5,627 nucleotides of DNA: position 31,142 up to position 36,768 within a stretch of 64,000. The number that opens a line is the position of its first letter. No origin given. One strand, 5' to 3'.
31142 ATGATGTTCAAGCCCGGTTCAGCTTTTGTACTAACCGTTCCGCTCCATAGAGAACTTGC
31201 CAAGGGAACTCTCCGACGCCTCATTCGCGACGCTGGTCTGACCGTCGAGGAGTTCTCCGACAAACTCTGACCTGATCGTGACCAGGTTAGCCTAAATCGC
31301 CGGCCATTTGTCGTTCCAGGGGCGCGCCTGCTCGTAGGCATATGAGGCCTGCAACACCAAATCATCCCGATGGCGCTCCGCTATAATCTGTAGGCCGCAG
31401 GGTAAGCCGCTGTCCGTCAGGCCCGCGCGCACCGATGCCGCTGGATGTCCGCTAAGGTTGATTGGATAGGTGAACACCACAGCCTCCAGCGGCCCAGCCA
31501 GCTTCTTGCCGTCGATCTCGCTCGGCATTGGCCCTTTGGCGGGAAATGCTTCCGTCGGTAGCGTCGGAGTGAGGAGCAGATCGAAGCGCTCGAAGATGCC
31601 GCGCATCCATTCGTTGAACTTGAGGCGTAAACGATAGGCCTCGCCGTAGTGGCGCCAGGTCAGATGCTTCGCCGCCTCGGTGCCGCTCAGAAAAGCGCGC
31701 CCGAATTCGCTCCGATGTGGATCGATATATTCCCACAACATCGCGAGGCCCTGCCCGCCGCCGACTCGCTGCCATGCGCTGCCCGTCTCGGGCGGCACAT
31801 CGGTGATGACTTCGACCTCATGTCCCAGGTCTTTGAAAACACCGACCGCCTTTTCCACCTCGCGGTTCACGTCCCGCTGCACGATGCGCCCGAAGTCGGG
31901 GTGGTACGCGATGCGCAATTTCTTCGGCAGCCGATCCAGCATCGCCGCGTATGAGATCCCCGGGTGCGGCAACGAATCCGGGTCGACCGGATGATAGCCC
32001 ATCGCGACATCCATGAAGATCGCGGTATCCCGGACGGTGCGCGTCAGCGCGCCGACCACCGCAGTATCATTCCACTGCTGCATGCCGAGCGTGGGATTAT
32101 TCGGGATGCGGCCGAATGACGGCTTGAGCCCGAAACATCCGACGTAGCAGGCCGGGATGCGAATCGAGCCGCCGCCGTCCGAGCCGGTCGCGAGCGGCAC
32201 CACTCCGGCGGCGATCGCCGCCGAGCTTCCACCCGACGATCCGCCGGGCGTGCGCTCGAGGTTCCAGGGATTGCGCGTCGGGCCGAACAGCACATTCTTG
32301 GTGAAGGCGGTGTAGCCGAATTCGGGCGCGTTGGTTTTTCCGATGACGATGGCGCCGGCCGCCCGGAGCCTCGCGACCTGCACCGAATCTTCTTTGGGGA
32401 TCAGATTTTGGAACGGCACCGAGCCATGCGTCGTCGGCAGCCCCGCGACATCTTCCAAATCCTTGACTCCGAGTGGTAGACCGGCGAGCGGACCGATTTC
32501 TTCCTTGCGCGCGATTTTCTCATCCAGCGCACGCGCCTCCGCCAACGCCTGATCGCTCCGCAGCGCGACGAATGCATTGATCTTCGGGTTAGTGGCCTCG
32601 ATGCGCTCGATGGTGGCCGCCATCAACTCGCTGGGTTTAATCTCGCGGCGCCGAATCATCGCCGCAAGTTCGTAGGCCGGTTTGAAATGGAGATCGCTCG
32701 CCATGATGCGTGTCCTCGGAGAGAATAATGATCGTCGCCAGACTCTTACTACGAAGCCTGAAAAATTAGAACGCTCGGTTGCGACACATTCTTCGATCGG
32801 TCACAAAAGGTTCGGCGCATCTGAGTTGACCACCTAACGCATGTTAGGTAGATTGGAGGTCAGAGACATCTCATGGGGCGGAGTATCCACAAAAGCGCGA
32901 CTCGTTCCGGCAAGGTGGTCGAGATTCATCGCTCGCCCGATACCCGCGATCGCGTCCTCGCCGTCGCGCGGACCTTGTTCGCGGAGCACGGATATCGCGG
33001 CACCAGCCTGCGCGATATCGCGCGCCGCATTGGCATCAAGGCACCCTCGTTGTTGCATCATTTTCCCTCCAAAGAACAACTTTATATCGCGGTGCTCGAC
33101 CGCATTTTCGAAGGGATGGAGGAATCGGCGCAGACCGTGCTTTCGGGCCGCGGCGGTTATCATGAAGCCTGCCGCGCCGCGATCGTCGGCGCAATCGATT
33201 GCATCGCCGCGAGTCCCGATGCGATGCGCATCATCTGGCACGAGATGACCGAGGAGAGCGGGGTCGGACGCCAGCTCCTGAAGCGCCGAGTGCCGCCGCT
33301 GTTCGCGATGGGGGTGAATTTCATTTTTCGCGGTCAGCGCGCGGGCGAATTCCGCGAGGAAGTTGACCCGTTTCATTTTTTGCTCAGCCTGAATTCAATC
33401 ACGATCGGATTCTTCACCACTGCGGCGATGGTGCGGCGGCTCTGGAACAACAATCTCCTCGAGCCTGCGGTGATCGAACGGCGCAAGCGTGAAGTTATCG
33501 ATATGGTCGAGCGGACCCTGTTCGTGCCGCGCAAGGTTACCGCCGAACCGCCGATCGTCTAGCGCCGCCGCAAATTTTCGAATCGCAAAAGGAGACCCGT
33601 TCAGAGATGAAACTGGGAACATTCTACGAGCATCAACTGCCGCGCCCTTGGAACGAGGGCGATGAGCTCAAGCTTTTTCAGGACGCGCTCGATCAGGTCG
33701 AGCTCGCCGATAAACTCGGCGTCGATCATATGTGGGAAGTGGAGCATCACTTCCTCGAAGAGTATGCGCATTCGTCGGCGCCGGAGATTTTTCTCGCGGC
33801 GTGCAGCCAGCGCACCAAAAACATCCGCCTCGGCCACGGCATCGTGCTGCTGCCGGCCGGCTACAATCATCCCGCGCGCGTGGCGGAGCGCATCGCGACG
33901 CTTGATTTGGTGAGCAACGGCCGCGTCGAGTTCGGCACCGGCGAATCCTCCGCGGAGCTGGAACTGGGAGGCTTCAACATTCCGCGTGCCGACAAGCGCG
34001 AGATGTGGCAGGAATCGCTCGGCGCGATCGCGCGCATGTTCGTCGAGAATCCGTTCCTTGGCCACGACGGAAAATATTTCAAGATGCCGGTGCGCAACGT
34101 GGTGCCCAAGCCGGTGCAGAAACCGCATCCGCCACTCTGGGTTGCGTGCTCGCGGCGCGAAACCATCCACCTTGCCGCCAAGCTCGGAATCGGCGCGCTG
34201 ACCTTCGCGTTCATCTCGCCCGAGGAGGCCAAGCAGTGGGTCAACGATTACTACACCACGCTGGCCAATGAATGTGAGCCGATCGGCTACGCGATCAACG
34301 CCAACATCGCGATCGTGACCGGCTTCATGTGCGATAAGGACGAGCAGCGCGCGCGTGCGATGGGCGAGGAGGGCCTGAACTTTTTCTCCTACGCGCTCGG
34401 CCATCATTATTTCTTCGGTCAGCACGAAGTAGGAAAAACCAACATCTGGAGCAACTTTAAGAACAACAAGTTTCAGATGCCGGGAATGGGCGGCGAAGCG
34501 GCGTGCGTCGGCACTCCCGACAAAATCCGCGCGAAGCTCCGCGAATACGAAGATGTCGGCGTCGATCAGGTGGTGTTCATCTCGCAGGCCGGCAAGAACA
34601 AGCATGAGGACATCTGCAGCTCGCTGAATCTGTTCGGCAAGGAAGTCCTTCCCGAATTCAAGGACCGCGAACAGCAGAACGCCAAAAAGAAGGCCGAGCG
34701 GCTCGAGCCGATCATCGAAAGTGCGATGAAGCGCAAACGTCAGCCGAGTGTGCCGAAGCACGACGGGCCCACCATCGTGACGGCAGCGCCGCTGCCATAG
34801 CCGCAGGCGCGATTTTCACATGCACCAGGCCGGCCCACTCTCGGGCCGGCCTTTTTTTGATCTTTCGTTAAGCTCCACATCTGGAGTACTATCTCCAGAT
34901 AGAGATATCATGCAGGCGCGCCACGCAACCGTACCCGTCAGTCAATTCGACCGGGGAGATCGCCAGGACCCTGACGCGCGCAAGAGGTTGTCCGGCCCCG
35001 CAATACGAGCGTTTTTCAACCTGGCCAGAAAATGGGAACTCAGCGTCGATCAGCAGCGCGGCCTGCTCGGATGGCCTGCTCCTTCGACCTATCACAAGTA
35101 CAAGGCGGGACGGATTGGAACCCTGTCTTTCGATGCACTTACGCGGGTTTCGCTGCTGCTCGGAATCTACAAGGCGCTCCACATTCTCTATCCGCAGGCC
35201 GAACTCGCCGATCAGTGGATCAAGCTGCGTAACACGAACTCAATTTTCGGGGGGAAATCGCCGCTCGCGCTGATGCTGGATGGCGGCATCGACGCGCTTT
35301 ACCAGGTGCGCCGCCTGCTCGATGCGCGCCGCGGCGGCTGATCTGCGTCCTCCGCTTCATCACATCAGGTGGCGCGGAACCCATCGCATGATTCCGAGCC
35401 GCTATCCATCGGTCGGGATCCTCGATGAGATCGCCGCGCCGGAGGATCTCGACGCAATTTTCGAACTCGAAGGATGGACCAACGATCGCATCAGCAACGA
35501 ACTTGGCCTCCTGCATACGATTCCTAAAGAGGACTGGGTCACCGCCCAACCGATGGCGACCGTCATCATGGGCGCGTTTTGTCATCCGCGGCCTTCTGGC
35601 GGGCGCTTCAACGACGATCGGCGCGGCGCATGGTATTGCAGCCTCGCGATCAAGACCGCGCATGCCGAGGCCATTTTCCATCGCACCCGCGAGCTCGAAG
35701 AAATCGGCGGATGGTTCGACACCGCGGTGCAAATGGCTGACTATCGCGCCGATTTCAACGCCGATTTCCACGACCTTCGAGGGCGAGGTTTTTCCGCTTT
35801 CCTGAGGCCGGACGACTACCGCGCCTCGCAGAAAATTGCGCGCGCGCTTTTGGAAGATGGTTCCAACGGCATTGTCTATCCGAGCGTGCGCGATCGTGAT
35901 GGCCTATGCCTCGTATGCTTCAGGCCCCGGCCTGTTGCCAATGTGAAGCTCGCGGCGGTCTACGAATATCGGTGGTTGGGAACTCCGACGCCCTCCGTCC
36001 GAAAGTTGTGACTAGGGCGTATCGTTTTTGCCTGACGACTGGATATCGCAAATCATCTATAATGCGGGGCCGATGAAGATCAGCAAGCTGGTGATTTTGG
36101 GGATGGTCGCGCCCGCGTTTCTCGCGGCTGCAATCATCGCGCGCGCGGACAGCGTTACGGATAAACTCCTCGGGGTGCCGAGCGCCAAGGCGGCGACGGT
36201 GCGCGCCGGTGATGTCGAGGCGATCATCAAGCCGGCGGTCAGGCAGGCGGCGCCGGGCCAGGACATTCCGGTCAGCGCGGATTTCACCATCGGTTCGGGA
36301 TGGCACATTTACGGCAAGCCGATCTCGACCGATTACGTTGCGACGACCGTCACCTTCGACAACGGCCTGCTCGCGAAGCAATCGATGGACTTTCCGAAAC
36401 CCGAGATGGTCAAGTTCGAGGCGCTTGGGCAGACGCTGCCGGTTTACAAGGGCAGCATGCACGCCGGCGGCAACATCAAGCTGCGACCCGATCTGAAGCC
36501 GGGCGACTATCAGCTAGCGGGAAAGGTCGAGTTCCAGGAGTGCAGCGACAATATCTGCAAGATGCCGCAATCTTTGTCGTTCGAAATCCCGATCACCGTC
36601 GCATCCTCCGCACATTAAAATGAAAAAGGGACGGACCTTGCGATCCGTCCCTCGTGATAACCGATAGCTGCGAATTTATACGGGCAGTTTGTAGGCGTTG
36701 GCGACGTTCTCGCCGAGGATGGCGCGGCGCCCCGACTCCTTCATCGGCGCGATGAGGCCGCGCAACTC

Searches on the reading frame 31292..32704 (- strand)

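Call 27: search_protein_families(library=pfam, proteins=[window:31292-32704:-], max_evalue=0.001)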
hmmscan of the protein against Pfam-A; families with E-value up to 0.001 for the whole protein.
window:31292-32704:- (470 aa): 1 family
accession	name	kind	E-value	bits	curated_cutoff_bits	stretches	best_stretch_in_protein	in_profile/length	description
PF01425.27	Amidase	-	2.9e-111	373.1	27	1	26-451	1-445/445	Amidase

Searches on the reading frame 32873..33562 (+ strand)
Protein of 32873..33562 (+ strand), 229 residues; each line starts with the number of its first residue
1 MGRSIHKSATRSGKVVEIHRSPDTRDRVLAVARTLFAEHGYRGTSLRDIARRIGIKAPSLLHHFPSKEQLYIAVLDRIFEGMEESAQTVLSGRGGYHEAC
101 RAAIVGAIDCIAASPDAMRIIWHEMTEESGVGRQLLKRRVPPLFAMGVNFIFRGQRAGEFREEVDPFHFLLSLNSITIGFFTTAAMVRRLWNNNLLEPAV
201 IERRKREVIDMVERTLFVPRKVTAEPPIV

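Call 4: search_protein_families(library=pfam, proteins=[window:32873-33562:+], max_evalue=0.01)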
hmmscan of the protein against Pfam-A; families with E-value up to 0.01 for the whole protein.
window:32873-33562:+ (229 aa): 3 families
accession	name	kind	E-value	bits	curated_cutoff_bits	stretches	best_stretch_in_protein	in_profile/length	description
PF00440.29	TetR_N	-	8.3e-18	64.3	24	1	29-74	2-47/47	Bacterial regulatory proteins, tetR family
PF17938.6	TetR_C_29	-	4.8e-12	46.5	26.2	1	98-212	3-119/119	Tetracyclin repressor-like, C-terminal domain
PF17926.6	TetR_C_21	-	0.00042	20.9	26.2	1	107-214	9-111/111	Tetracyclin repressor-like, C-terminal domain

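Call 5: search_protein_families(library=ncbifam, proteins=[window:32873-33562:+], max_evalue=0.01)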
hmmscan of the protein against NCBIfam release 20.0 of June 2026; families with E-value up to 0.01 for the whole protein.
window:32873-33562:+ (229 aa): 21 families
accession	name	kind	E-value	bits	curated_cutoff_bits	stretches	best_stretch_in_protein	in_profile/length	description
NF053731.1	TransRegFasRMycb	equivalog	2.1e-14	53.8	330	1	23-128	11-117/199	HTH-type transcriptional activator FasR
NF041196.1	ScbR_bind_reg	equivalog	2.2e-13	50.8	150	1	20-107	3-90/191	ScbR family autoregulator-binding transcription factor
NF050111.1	TransRegSACE7040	equivalog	8.4e-13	48.6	250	1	24-124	2-102/186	SACE_7040 family transcriptional regulator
TIGR03613.1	RutR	equivalog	1.6e-12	47.7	368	1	25-212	10-195/202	pyrimidine utilization regulatory protein R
NF037937.1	septum_RefZ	equivalog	2.3e-12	47.2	180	1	25-215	1-193/195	forespore capture DNA-binding protein RefZ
NF053516.1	TranRepPrsAVib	equivalog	2.7e-11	43.7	300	1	22-82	5-65/208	TetR family transcriptional repressor PsrA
NF011584.0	PRK15008.1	equivalog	1.2e-10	41.6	230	1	24-80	19-75/212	HTH-type transcriptional regulator RutR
TIGR03968.1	mycofact_TetR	equivalog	1.8e-07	31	224.9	1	20-106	6-91/190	mycofactocin system transcriptional regulator MftR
NF051852.1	efflux_TF_MtrR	exception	2.7e-07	30.6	280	1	23-88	10-75/205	multidrug efflux system transcriptional repressor MtrR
NF007949.0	PRK10668.1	equivalog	4.3e-06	26.4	271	1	22-76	10-64/216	multidrug efflux transporter transcriptional repressor AcrR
NF058643.1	TranRegCurRPseudo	equivalog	5e-06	26.3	300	1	23-84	7-68/193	TetR family transcriptional repressor CurR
NF010319.1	PRK13756.1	equivalog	5.6e-06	26.3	265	1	24-80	3-59/199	tetracycline resistance transcriptional repressor TetR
TIGR03384.1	betaine_BetI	equivalog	6.6e-06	25.9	201.3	1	30-124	15-108/189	choline-binding transcriptional repressor BetI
NF051457.1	acryl_TF_AcuR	equivalog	3.2e-05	23.3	247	1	19-77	13-71/204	acrylate utilization transcriptional regulator AcuR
NF008402.0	PRK11202.1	equivalog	8e-05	22.4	151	1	27-139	15-128/211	HTH-type transcriptional repressor FabR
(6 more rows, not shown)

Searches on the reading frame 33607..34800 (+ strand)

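Call 4: search_protein_families(library=pfam, proteins=[window:33607-34800:+], max_evalue=0.01)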
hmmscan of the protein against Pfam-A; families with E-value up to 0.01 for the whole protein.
window:33607-34800:+ (397 aa): 1 family
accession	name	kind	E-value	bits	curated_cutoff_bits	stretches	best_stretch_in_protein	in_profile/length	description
PF00296.26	Bac_luciferase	-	7.6e-49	167.2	27.9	1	22-321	20-314/314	Luciferase-like monooxygenase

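Call 5: search_protein_families(library=ncbifam, proteins=[window:33607-34800:+], max_evalue=0.01)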
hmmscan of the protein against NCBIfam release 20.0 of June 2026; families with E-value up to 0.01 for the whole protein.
window:33607-34800:+ (397 aa): 32 families (the best 25 are shown)
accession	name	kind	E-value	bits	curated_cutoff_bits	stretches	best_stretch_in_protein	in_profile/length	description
TIGR03858.1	LLM_2I7G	subfamily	2e-32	112.5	462.25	1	5-350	6-335/337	Atu2307/SP_0267 family LLM class monooxygenase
TIGR03558.1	oxido_grp_1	subfamily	1.2e-30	106.8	166.95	1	24-340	19-319/325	MsnO8 family LLM class oxidoreductase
TIGR03619.1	F420_Rv2161c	subfamily_domain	5e-26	91.8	166.9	1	33-212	6-195/247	TIGR03619 family F420-dependent LLM class oxidoreductase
TIGR04027.1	LLM_KPN_01858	hypoth_equivalog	6.6e-25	87.7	412.9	1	16-155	11-148/326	putative FMN-dependent luciferase-like monooxygenase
TIGR03560.1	F420_Rv1855c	subfamily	1.4e-24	87.2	231.4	1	22-227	10-216/227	TIGR03560 family F420-dependent LLM class oxidoreductase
NF052254.1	luciferase_Alph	exception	7.2e-21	74.8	600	1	32-354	29-353/354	luciferase subunit alpha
TIGR04020.1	seco_metab_LLM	subfamily_domain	2.5e-20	72.9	244.45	1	27-322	21-317/341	MupA/Atu3671 family FMN-dependent luciferase-like monooxygenase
NF002619.0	PRK02271.1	equivalog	7.9e-18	64.8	276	1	28-348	17-325/329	5,10-methylenetetrahydromethanopterin reductase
TIGR03565.1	alk_sulf_monoox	equivalog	1.6e-16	60.3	518.2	1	64-222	60-215/346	FMNH2-dependent alkanesulfonate monooxygenase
NF001939.1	PRK00719.1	subfamily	3.3e-16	59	510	1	66-230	62-223/373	alkanesulfonate monooxygenase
TIGR03555.1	F420_mer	equivalog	3.5e-16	59.5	348.7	1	30-349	17-325/325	5,10-methylenetetrahydromethanopterin reductase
TIGR03557.1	F420_G6P_family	subfamily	9.2e-16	57.9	210.4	1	26-350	14-313/316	TIGR03557 family F420-dependent LLM class oxidoreductase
TIGR03571.1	lucif_BA3436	subfamily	9.6e-16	57.9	303.9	1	16-227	22-234/304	TIGR03571 family LLM class oxidoreductase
TIGR03621.1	F420_MSMEG_2516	subfamily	5.6e-15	55.2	213.15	1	56-192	39-168/295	TIGR03621 family F420-dependent LLM class oxidoreductase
TIGR03854.1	F420_MSMEG_3544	hypoth_equivalog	2.2e-14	53.4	295.6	1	32-214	20-193/290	TIGR03854 family LLM class F420-dependent oxidoreductase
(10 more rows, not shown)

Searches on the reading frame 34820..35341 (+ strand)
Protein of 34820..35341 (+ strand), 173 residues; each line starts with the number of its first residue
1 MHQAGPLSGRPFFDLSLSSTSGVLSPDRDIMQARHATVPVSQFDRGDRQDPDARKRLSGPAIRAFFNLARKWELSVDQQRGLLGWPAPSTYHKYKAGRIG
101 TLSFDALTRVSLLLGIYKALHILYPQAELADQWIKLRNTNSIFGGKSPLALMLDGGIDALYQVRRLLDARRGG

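Call 4: search_protein_families(library=pfam, proteins=[window:34820-35341:+], max_evalue=0.01)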
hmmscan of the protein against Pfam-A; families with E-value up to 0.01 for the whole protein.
window:34820-35341:+ (173 aa): 2 families
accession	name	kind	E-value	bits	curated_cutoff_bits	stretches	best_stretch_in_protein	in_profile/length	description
PF20432.4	Xre-like-HTH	-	1.4e-08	35.3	25.8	1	56-115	6-63/63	Antitoxin Xre-like helix-turn-helix domain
PF09722.15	Xre_MbcA_ParS_C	-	4.8e-08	33.3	24.5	1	120-173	2-51/51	Antitoxin Xre/MbcA/ParS C-terminal toxin-binding domain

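Call 5: search_protein_families(library=ncbifam, proteins=[window:34820-35341:+], max_evalue=0.01)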
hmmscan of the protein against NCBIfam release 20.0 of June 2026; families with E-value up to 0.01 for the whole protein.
window:34820-35341:+ (173 aa): 1 family
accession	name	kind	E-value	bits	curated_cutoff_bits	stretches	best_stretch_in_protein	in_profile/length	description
NF049845.1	Xre_ParS_antitoxin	subfamily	0.0061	16.6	90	1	62-152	4-90/112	type II RES/Xre toxin-antitoxin system antitoxin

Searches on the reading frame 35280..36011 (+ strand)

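Call 4: search_protein_families(library=pfam, proteins=[window:35280-36011:+], max_evalue=0.01)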
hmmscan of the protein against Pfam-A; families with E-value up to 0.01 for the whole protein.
window:35280-36011:+ (243 aa): 1 family
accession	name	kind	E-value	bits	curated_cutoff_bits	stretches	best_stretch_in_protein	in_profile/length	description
PF08808.17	RES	-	6.3e-31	108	23.2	1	96-232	11-156/157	RES domain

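Call 5: search_protein_families(library=ncbifam, proteins=[window:35280-36011:+], max_evalue=0.01)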
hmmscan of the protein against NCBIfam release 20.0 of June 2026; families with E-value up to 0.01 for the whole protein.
window:35280-36011:+ (243 aa): 0 families

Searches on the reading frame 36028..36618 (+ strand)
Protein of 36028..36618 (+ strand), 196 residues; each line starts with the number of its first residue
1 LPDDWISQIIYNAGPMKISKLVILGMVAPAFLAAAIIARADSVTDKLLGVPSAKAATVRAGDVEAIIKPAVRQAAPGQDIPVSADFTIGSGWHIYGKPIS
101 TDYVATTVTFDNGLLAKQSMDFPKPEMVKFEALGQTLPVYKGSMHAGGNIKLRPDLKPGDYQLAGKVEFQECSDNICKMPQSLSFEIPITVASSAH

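Call 4: search_protein_families(library=pfam, proteins=[window:36028-36618:+], max_evalue=0.01)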
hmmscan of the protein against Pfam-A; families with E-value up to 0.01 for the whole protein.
window:36028-36618:+ (196 aa): 1 family
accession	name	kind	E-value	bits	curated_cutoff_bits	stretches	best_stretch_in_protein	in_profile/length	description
PF11412.14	DsbD_N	-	2e-10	41.2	25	1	72-185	12-115/119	Thiol:disulfide interchange protein DsbD, N-terminal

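Call 5: search_protein_families(library=ncbifam, proteins=[window:36028-36618:+], max_evalue=0.01)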
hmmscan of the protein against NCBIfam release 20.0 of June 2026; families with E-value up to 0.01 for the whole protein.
window:36028-36618:+ (196 aa): 0 families
